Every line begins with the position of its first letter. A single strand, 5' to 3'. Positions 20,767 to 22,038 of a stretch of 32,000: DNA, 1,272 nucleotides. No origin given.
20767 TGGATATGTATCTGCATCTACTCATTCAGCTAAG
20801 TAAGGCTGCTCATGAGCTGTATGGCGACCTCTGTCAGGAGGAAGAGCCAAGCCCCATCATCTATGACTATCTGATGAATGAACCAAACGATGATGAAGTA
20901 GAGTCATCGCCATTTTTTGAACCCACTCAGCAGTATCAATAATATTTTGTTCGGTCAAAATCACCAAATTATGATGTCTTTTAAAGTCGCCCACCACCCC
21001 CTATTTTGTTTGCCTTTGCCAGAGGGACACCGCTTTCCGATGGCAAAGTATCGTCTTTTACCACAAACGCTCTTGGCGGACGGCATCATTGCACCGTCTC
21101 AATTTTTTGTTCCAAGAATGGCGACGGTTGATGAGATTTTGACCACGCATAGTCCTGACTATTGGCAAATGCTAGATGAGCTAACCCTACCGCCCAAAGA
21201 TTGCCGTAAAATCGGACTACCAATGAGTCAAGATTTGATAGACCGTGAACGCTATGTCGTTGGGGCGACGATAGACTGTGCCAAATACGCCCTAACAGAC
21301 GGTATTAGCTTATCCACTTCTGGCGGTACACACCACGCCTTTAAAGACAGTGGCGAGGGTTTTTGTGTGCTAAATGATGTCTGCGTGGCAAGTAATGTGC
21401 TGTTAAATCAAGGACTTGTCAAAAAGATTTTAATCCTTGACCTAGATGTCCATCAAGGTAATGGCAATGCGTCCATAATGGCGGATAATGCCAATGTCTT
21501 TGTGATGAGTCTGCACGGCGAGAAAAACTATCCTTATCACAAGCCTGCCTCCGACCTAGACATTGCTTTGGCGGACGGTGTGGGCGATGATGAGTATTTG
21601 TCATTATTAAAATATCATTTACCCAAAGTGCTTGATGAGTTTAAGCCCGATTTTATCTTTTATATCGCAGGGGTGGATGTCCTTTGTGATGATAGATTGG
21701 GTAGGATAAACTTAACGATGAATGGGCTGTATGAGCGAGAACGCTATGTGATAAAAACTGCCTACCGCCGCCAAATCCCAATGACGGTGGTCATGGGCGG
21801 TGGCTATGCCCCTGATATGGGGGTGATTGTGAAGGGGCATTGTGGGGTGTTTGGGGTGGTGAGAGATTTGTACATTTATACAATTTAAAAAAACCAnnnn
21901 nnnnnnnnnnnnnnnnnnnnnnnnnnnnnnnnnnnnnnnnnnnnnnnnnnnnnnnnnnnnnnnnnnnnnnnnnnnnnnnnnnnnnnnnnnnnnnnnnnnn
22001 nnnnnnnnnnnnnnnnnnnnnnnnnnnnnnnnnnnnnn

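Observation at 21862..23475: Single-gene, very low-GC insertion between a deacetylase gene and valS, encoding a 519-aa membrane-anchored helical-repeat protein of no recognisable family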

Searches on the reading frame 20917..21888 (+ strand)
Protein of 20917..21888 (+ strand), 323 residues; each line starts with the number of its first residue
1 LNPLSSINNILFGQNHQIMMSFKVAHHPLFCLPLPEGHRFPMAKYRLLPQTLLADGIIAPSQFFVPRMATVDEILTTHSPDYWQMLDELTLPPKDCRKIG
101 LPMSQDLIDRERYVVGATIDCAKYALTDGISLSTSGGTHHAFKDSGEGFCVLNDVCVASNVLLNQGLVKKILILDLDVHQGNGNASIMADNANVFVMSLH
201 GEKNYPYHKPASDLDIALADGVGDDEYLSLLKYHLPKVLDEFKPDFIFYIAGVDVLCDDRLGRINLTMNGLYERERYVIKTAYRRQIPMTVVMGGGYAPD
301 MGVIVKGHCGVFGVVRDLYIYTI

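Call 40: find_related_loci(query=window:20917-21888:+, collection=genome_contigs, flank=6000)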
Query window:20917-21888:+ (323 aa) in genome_contigs; peptide patterns used: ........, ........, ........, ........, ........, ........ (x = any residue, [..] = any of these).
221 stretches matched a pattern; 153 encode a relative of the query (tblastn E <= 1e-3); the best 80 are kept; 80 distinct loci.
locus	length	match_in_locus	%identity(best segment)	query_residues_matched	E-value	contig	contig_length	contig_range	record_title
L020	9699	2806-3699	93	23-320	0e+0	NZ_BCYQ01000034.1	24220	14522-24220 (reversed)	Moraxella oblonga NBRC 102422, whole genome shotgun sequence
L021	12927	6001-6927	88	11-319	0e+0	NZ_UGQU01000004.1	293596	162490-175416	Moraxella lacunata strain NCTC10359, whole genome shotgun sequence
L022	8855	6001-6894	88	22-319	6e-179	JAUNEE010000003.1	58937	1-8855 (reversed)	MAG: Moraxella sp. isolate S24M_Sa_47 NODE_148_length_58937_cov_13.869281, whole genome shotgun sequence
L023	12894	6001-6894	81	18-315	3e-167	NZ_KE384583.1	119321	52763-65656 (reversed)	Moraxella caprae DSM 19149 K941DRAFT_scaffold00002.2, whole genome shotgun sequence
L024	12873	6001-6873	80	18-308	1e-162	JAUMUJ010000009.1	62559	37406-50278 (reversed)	MAG: Moraxella sp. isolate S11M_Sa_26 NODE_112_length_62559_cov_12.481793, whole genome shotgun sequence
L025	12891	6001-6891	80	21-317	1e-162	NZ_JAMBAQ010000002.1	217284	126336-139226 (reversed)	Moraxella oculi strain Tifton1 NODE_2_length_217284_cov_94.6017_ID_3, whole genome shotgun sequence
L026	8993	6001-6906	76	18-319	5e-162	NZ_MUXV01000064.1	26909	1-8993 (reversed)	Moraxella bovis strain CCUG 2133 2133T_ctg_0000064, whole genome shotgun sequence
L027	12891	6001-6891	78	23-319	4e-160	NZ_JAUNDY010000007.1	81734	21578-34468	MAG: Moraxella sp. isolate S24M_Sa_18 NODE_78_length_81734_cov_42.364072, whole genome shotgun sequence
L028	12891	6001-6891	76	22-318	1e-155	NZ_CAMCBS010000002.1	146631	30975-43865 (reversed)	MAG: uncultured Moraxella sp. isolate SRR15732366_bin.2_metaWRAP_v1.3_MAG ERZ9426310.13, whole genome shotgun sequence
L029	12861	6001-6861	77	22-308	9e-153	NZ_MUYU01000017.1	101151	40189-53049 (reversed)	Moraxella pluranimalium strain CCUG 54913 54913T_ctg_0000017, whole genome shotgun sequence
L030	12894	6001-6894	75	22-319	4e-154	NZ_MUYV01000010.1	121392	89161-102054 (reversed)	Moraxella porci DSM 25326 strain CCUG 54912 54912T_ctg_0000010, whole genome shotgun sequence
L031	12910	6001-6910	72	18-320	6e-144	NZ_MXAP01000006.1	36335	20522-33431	Moraxella equi strain CCUG 4950 CCUG4950T_R1__paired__trimmed__paired__contig_6, whole genome shotgun sequence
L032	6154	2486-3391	61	18-319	1e-129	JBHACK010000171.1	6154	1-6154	MAG: Acinetobacter sp. isolate Meta-Z_MAG_32 Meta-Z__124764, whole genome shotgun sequence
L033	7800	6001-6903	61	18-318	3e-129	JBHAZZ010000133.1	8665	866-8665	MAG: Moraxella sp. isolate D-56_MAG_43 D-56__100296, whole genome shotgun sequence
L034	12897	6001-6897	63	22-320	5e-129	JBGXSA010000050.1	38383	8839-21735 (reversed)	MAG: Moraxella sp. isolate Z2-37_MAG_38 Z2-37__218002, whole genome shotgun sequence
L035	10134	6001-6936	60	9-318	6e-129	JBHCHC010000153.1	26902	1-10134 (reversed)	MAG: Moraxella sp. isolate Z2-86_MAG_25 Z2-86__71985, whole genome shotgun sequence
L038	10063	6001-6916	92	15-318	4e-154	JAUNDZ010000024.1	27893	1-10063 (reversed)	MAG: Moraxella sp. isolate S24M_Sa_22 NODE_555_length_27893_cov_30.614412, whole genome shotgun sequence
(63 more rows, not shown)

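Call 44: search_protein_families(library=padloc, proteins=[L020:3698-4561:-, L020:4917-5465:+, L020:5473-6156:+, L020:6149-7063:-, L020:7546-8148:-, L021:6949-8580:-, L022:7189-8133:-, L023:6913-8166:-, L025:7502-8281:-, L031:6917-8509:-], max_evalue=0.001)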
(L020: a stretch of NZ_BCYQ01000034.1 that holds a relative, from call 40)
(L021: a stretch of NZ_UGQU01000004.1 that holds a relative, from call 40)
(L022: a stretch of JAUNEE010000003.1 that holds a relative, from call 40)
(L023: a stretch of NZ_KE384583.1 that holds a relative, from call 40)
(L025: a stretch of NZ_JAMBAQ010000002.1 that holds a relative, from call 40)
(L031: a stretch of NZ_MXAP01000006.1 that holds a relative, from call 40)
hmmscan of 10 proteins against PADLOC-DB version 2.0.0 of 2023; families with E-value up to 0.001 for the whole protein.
L020:3698-4561:- (287 aa): 71 families (the best 25 are shown)
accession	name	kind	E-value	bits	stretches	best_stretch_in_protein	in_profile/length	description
PDLC03371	MTase_II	-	2.4e-101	336.6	1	23-268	6-255/260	Type II methyltransferase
PDLC03216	MTase_II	-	5.2e-79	263.9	1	30-281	14-271/364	Type II methyltransferase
PDLC03738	oMTase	-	7.4e-71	236.8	1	31-278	24-278/376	orphan methyltransferase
PDLC03299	MTase_II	-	2.4e-43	146.7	1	23-283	10-275/296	Type II methyltransferase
PDLC03302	MTase_II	-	2.2e-36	123.8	1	34-265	11-260/626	Type II methyltransferase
PDLC03279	MTase_II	-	1.4e-32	110.8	1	44-265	375-584/587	Type II methyltransferase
PDLC03387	MTase_II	-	2.2e-31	107.1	1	124-268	135-278/289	Type II methyltransferase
PDLC03265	MTase_II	-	2.8e-29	100.6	2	162-267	228-330/333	Type II methyltransferase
PDLC03339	MTase_II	-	5.9e-29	99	2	185-271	191-277/399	Type II methyltransferase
PDLC03320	MTase_II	-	2.8e-27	93.6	2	177-272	186-281/289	Type II methyltransferase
PDLC03353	MTase_II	-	1.1e-26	92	1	29-266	11-251/260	Type II methyltransferase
PDLC03305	MTase_II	-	6e-26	89.7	1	30-268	15-245/513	Type II methyltransferase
PDLC03354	MTase_II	-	1e-21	75.5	2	183-277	305-395/425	Type II methyltransferase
PDLC03308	MTase_II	-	1e-21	75.5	1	33-264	175-394/419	Type II methyltransferase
PDLC03300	MTase_II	-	1.7e-21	74.6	1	178-274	189-285/302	Type II methyltransferase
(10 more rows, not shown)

L020:4917-5465:+ (182 aa): 0 families

L020:5473-6156:+ (227 aa): 0 families

L020:6149-7063:- (304 aa): 16 families
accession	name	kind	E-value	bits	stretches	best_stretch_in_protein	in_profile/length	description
PDLC03294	MTase_II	-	4.7e-95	316.3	1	8-301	2-270/272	Type II methyltransferase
PDLC03735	oMTase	-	1.3e-91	304.9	1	6-301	3-281/284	orphan methyltransferase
PDLC03729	oMTase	-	7.6e-65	217.1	1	8-298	2-265/275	orphan methyltransferase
PDLC03261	MTase_II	-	5.4e-54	181.6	1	8-293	22-279/643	Type II methyltransferase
PDLC03266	MTase_II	-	8.4e-46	154.7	1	5-296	9-277/285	Type II methyltransferase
PDLC03247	MTase_II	-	1.8e-25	87.7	1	10-289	2-258/282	Type II methyltransferase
PDLC03264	MTase_II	-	5e-24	83.1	1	6-302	7-283/306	Type II methyltransferase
PDLC03344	MTase_II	-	6e-23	79.4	1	10-174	3-153/154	Type II methyltransferase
PDLC03287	MTase_II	-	1.4e-21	75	1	6-301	359-640/646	Type II methyltransferase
PDLC03383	MTase_II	-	2.7e-19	67.7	1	4-301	12-312/318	Type II methyltransferase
PDLC03349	MTase_II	-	4.9e-16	56.7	2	10-103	5-92/374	Type II methyltransferase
PDLC03253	MTase_II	-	3.8e-14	51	1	9-241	2-204/253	Type II methyltransferase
PDLC04018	PD-Lambda-5_B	-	2.8e-12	44.5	1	14-287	8-260/291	-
PDLC03244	MTase_II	-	2.9e-09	34.4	1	10-210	27-210/295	Type II methyltransferase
PDLC03341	MTase_II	-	2.3e-07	28.6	1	40-215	42-207/316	Type II methyltransferase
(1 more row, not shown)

L020:7546-8148:- (200 aa): 0 families

L021:6949-8580:- (543 aa): 1 family
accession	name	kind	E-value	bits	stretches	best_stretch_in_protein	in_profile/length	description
PDLC04140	mad8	-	1.1e-05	23.2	1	44-252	30-202/314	mads_8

L022:7189-8133:- (314 aa): 2 families
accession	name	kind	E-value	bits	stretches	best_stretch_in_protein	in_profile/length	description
PDLC04997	PDC-S32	-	4.8e-09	34.3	1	22-227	18-211/285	-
PDLC04996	PDC-S32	-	1.1e-05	23.2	1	12-226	5-204/280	-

L023:6913-8166:- (417 aa): 1 family
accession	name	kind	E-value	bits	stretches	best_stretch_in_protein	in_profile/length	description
PDLC04161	HEC-07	-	6.3e-08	30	1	46-274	172-396/553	-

L025:7502-8281:- (259 aa): 1 family
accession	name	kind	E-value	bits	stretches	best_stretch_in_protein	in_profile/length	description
PDLC03207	mREase_II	-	9.7e-114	377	1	1-254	1-255/256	Type II methyl-directed restriction enzyme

L031:6917-8509:- (530 aa): 0 families

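Call 45: search_protein_families(library=padloc, proteins=[L027:6890-7801:-, L027:7811-8932:-, L027:9062-10201:-, L027:10210-12279:-, L029:6881-7753:-, L029:7753-8433:-, L029:8430-9563:-, L030:6977-7948:-, L030:7941-9653:-, L030:9653-10702:-], max_evalue=0.001)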
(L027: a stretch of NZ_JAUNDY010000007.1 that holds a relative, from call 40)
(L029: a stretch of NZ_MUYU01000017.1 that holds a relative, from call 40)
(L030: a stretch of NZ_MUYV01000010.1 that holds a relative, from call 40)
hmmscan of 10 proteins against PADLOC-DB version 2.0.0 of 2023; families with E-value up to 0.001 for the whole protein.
L027:6890-7801:- (303 aa): 3 families
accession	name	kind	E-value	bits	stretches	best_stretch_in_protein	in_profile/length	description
PDLC04945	PDC-S18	-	9.7e-130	430.3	1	1-303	1-301/302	-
PDLC04946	PDC-S18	-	6e-60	201.2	1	1-301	21-318/365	-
PDLC04944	PDC-S18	-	8.2e-09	33.2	1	2-240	3-237/307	-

L027:7811-8932:- (373 aa): 0 families

L027:9062-10201:- (379 aa): 3 families
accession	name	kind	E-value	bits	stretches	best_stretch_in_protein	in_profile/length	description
PDLC03593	Specificity_II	-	9.4e-30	101.8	2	90-377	93-387/405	Type II specificity subunit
PDLC03591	Specificity_II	-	1.2e-15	55.4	2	2-173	177-337/341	Type II specificity subunit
PDLC03594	Specificity_II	-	1.8e-06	25.3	1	10-99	3-92/322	Type II specificity subunit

L027:10210-12279:- (689 aa): 10 families
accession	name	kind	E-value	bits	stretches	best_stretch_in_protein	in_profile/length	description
PDLC03616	REase_MTase_IIG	-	2.3e-239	794.5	1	8-677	3-718/721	Type IIG restriction enzyme-methyltransferase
PDLC03602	REase_MTase_IIG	-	5.1e-45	152.2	1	21-669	13-619/637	Type IIG restriction enzyme-methyltransferase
PDLC03021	MTase_I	-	2.5e-25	87.3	1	286-610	95-418/491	Type I methyltransferase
PDLC03608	REase_MTase_IIG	-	7.2e-24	82.3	1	319-601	270-546/614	Type IIG restriction enzyme-methyltransferase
PDLC04134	mad2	-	6.5e-13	46.3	1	320-599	231-474/492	mads_2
PDLC03026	MTase_I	-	7.7e-11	39.8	1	366-575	146-367/487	Type I methyltransferase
PDLC03025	MTase_I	-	6.3e-09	33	1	286-571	85-375/569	Type I methyltransferase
PDLC03028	MTase_I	-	2.3e-07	27.2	1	364-459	898-989/1236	Type I methyltransferase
PDLC03619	REase_MTase_IIG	-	3.2e-07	28.1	1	441-571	2-138/274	Type IIG restriction enzyme-methyltransferase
PDLC03218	MTase_II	-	0.00013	18.7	0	366-492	268-383/532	Type II methyltransferase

L029:6881-7753:- (290 aa): 6 families
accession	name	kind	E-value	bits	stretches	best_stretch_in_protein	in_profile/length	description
PDLC00643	ZorE2|ZorE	-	6.9e-77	256.5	1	4-272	2-272/282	HNH endonuclease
PDLC00642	ZorE2|ZorE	-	1.5e-69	232.6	1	6-289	2-282/283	HNH endonuclease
PDLC00645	ZorE2|ZorE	-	7.3e-53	177.9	1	47-289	41-279/375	HNH endonuclease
PDLC00644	ZorE2|ZorE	-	4.6e-27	93.4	1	10-279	7-255/267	HNH endonuclease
PDLC00646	ZorE2|ZorE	-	1.4e-12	46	1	47-158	41-151/162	HNH endonuclease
PDLC03673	HEase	-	1.1e-05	23.1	1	217-266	88-138/227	homing endonuclease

L029:7753-8433:- (226 aa): 7 families
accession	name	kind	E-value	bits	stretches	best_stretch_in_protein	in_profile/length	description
PDLC00641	ZorB2|ZorB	-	2.8e-89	296.9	1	3-220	10-236/238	MotB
PDLC00609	ZorB1|ZorB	-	4.3e-59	197.8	1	4-219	13-227/232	MotB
PDLC00611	ZorB1|ZorB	-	2.2e-17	61.5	1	9-207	20-214/240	MotB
PDLC00608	ZorB1|ZorB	-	1.7e-16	58.3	1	4-164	12-176/243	MotB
PDLC00610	ZorB1|ZorB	-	2.3e-12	45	1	4-164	11-190/254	MotB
PDLC00612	ZorB1|ZorB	-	2.3e-07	28.7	1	43-202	96-262/293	MotB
PDLC00651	ZorB3|ZorB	-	1.2e-05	22.9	0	80-163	89-165/215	MotB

L029:8430-9563:- (377 aa): 12 families
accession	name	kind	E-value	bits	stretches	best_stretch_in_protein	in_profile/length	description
PDLC00637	ZorA2|ZorA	-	5e-77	257.5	2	10-326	17-335/420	MotA/ExbB/TolQ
PDLC00639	ZorA2|ZorA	-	1.6e-60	203.4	2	8-321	33-343/494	MotA/ExbB/TolQ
PDLC00638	ZorA2|ZorA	-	2.8e-46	156.4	2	149-370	197-400/545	MotA/ExbB/TolQ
PDLC00640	ZorA2|ZorA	-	3.7e-45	152.7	3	134-240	190-296/590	MotA/ExbB/TolQ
PDLC00636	ZorA2|ZorA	-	1e-42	144.6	2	125-370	157-398/461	MotA/ExbB/TolQ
PDLC00635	ZorA2|ZorA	-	9.4e-28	95.5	2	10-144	20-152/505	MotA/ExbB/TolQ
PDLC00598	ZorA1|ZorA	-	1.2e-13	48.4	2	39-95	132-192/663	MotA/ExbB/TolQ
PDLC00597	ZorA1|ZorA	-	6.2e-13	46.3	1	38-372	111-444/683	MotA/ExbB/TolQ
PDLC00602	ZorA1|ZorA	-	4.5e-11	40.2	2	35-186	128-277/648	MotA/ExbB/TolQ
PDLC00601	ZorA1|ZorA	-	2.3e-07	27.9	1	36-94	136-200/699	MotA/ExbB/TolQ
PDLC00603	ZorA1|ZorA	-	3.7e-06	23.8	1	38-95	133-193/727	MotA/ExbB/TolQ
PDLC00647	ZorA3|ZorA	-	5.9e-06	23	1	117-369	247-486/780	MotA/ExbB/TolQ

L030:6977-7948:- (323 aa): 3 families
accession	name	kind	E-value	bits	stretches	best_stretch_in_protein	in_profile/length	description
PDLC04481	PDC-M16B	-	7.5e-19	65.8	1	188-321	341-468/471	-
PDLC04479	PDC-M16B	-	1.2e-06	26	1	174-319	342-483/490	-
PDLC04480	PDC-M16B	-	1.9e-05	21.6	1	163-320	318-466/472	-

L030:7941-9653:- (570 aa): 0 families

L030:9653-10702:- (349 aa): 2 families
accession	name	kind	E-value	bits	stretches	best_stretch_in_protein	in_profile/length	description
PDLC03547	REase_II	-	1.3e-33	114.4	2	7-134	267-377/585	Type II restriction enzyme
PDLC03448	REase_II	-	2.3e-31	106.7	3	195-304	682-795/857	Type II restriction enzyme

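Call 46: search_protein_families(library=pfam, proteins=[L031:6917-8509:-, L023:6913-8166:-, L021:6949-8580:-, L035:7066-7806:-, L035:7796-8770:-, L038:7007-8233:-, L038:8242-8901:-, L038:8901-9398:-, L030:7941-9653:-, L022:7189-8133:-], max_evalue=0.001)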
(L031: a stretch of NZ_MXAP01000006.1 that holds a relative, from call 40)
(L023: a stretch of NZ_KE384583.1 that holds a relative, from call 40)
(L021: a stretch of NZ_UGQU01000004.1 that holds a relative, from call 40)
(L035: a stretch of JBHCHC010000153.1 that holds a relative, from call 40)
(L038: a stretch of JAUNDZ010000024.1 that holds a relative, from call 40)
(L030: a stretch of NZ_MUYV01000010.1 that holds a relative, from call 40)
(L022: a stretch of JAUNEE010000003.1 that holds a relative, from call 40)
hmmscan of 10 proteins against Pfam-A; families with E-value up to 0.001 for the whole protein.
L031:6917-8509:- (530 aa): 0 families

L023:6913-8166:- (417 aa): 0 families

L021:6949-8580:- (543 aa): 0 families

L035:7066-7806:- (246 aa): 1 family
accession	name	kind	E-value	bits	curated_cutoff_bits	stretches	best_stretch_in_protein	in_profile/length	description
PF11463.14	R-HINP1I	-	4.8e-96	320.6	25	1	45-244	1-208/208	R.HinP1I restriction endonuclease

L035:7796-8770:- (324 aa): 1 family
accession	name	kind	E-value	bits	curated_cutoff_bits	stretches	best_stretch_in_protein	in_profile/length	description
PF00145.23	DNA_methylase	-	7.3e-73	246.3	22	1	5-314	2-323/324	C-5 cytosine-specific DNA methylase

L038:7007-8233:- (408 aa): 0 families

L038:8242-8901:- (219 aa): 2 families
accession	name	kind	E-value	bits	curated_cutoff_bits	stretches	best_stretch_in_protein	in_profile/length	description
PF04245.18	NA37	-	3.1e-14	53.5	24.6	1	6-204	152-318/325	37-kD nucleoid-associated bacterial protein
PF20892.2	SidC_lipid-bd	-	0.00044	20.7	27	1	54-116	15-75/127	SidC, lipid-binding domain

L038:8901-9398:- (165 aa): 1 family
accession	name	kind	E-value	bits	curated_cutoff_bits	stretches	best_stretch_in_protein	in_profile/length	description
PF04245.18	NA37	-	2.5e-08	34.1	24.6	1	7-162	1-143/325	37-kD nucleoid-associated bacterial protein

L030:7941-9653:- (570 aa): 0 families

L022:7189-8133:- (314 aa): 2 families
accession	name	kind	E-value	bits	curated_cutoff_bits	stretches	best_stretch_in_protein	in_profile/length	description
PF22809.1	DUF7014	-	1.3e-49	168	27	1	185-313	9-137/137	Domain of unknown function (DUF7014)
PF18863.6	AbiJ_NTD4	-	1.8e-20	74.3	34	1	11-175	2-149/152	AbiJ N-terminal domain 4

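Call 94: search_solved_structures(query=window:20917-21888:+, max_evalue=1e-10)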
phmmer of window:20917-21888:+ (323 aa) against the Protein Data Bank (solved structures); distinct sequences matched with E-value up to 1e-10: 122 (the best 60 are shown).
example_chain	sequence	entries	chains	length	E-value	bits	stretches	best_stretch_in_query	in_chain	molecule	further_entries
9rje_A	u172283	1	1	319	8.1e-74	252.3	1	19-315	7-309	Histone deacetylase domain-containing protein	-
9gkv_B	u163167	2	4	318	9.3e-65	222.6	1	15-309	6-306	Histone deacetylase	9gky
9gz5_A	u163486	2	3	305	2.2e-50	175.3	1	24-308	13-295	Histone deacetylase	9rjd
5g0h_A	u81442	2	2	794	2.2e-27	99.7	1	66-297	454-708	HDAC6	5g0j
5g0i_A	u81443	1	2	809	2.5e-27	99.6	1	66-297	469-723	HDAC6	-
7qno_A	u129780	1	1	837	3e-27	99.3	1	66-297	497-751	Histone deacetylase 6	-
9k91_A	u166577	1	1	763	3.4e-24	89.3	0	63-285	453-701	Histone deacetylase 6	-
1c3p_A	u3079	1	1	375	1.6e-23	87.1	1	35-299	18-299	PROTEIN (HDLP (HISTONE DEACETYLASE-LIKE PROTEIN))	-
1c3r_A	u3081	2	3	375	1.7e-23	87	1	35-299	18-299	HDLP (HISTONE DEACETYLASE-LIKE PROTEIN)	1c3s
6hsk_A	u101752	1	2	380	1.1e-22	84.3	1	62-297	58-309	Histone deacetylase 8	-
5icn_B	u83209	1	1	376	4.5e-21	79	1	36-298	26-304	Histone deacetylase 1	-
5ths_A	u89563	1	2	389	1e-20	77.8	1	62-297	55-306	Histone deacetylase 8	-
7kbh_A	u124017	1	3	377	1.1e-20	77.8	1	36-298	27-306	Histone deacetylase 2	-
4bkx_B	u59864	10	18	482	1.1e-20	77.7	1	36-298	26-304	HISTONE DEACETYLASE 1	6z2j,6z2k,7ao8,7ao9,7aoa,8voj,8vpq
5vi6_A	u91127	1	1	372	1.2e-20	77.6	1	62-297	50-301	Histone deacetylase 8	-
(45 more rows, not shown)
